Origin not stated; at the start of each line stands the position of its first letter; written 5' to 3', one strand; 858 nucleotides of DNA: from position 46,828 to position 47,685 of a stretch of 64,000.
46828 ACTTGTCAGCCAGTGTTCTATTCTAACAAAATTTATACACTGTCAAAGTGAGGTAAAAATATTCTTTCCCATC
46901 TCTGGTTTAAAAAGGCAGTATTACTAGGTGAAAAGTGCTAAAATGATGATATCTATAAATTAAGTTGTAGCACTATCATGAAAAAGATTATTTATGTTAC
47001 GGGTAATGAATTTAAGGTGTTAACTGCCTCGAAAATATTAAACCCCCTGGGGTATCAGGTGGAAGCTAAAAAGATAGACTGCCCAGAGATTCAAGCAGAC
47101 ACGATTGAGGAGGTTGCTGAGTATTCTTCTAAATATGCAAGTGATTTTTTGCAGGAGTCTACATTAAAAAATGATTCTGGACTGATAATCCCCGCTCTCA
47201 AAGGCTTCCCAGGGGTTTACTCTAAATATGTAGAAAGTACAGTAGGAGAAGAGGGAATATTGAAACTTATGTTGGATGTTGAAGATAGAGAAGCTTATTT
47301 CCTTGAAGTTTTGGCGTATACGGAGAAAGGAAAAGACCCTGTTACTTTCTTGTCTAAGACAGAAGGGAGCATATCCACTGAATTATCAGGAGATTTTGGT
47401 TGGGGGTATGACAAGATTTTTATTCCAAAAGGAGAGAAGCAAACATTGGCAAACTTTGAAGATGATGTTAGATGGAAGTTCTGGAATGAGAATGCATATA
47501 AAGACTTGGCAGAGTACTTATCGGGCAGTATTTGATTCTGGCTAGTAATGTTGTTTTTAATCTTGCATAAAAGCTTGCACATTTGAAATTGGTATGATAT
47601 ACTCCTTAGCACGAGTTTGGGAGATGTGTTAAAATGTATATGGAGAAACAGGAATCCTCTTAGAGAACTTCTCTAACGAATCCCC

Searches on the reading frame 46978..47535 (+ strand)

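Call 84: search_protein_families(library=pfam, proteins=[window:46978-47535:+], max_evalue=0.0001)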
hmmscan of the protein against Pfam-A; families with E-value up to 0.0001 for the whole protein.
window:46978-47535:+ (185 aa): 1 family
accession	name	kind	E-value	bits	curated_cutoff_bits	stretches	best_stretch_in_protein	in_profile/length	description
PF01725.21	Ham1p_like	-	1.7e-32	113.3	22.5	1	4-164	1-169/186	Ham1 family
